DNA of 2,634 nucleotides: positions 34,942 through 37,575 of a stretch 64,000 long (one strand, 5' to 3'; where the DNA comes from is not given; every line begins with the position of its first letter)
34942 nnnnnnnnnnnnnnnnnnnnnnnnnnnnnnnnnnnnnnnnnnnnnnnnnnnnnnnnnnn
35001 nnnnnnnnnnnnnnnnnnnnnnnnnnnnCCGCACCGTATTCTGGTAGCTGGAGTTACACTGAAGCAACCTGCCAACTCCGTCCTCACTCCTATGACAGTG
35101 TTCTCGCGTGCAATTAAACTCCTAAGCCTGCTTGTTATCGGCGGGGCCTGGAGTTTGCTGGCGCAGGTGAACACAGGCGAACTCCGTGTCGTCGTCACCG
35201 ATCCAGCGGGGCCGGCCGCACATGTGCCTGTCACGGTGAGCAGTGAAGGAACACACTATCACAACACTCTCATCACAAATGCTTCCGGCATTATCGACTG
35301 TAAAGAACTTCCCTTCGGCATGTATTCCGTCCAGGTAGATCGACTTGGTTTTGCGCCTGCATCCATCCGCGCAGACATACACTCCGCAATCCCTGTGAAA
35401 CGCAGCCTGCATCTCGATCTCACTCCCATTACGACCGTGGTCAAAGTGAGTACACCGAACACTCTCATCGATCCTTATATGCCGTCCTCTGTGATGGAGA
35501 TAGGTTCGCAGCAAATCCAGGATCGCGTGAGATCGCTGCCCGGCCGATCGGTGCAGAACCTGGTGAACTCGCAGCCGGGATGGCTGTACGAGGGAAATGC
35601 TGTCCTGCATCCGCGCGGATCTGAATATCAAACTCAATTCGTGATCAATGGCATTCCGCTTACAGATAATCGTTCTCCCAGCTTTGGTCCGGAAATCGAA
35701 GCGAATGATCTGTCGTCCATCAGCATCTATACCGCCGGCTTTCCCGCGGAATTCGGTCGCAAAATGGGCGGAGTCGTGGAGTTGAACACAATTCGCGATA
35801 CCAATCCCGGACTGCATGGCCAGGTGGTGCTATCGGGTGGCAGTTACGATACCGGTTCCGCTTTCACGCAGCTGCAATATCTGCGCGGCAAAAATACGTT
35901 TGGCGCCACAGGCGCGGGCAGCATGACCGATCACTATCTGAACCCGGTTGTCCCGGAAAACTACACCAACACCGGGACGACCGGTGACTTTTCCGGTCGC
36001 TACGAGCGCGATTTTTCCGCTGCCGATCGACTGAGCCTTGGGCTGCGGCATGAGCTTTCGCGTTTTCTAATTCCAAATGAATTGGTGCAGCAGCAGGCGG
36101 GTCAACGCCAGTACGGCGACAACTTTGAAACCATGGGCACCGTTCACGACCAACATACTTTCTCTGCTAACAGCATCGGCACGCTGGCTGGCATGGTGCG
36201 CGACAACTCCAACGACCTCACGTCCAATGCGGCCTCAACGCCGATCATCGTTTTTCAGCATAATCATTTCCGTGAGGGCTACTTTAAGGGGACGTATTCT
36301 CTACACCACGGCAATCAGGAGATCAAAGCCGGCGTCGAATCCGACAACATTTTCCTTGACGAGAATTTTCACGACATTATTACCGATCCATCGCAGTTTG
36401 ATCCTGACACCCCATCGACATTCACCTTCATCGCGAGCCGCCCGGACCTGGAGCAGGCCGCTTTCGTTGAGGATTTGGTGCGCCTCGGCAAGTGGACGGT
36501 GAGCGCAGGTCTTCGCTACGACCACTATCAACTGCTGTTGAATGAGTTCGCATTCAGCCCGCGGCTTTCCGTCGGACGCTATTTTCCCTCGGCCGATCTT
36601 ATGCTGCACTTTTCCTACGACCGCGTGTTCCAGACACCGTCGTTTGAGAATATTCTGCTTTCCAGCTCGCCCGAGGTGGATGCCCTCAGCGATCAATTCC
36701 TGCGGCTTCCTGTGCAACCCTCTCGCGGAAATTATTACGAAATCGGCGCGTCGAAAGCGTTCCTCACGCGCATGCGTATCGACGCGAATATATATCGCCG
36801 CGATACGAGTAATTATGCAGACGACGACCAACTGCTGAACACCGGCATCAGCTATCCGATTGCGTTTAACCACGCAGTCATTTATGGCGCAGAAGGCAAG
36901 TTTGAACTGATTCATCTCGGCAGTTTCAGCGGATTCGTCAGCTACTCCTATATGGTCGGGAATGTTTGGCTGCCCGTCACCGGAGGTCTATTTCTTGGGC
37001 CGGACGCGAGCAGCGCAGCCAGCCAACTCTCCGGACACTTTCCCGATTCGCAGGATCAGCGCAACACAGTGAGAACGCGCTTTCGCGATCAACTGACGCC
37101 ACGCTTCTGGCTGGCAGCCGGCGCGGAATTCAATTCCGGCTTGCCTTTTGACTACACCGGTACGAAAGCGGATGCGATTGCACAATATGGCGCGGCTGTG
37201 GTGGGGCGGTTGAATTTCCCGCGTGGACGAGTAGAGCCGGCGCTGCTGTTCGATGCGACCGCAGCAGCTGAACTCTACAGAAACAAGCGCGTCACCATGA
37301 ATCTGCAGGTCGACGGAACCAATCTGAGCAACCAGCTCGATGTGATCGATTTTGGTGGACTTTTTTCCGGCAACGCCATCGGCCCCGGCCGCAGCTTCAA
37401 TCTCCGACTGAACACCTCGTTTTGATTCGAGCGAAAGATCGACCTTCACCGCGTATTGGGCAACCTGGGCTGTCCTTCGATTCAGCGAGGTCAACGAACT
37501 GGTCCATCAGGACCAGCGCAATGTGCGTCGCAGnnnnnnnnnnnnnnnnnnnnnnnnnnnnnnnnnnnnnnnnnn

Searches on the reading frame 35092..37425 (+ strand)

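Call 72: search_protein_families(library=pfam, proteins=[window:35092-37425:+], max_evalue=0.0001)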
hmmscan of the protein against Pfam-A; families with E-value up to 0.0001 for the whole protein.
window:35092-37425:+ (777 aa): 3 families
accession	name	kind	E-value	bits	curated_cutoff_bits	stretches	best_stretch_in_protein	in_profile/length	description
PF13620.12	CarboxypepD_reg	-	2e-07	31.7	32.3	1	31-93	2-65/82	Carboxypeptidase regulatory-like domain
PF14905.12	OMP_b-brl_3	-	2.7e-05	23.9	27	1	384-520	43-193/408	Outer membrane protein beta-barrel family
PF07715.20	Plug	-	3.1e-05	24.9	23.9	1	131-228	6-107/107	TonB-dependent Receptor Plug Domain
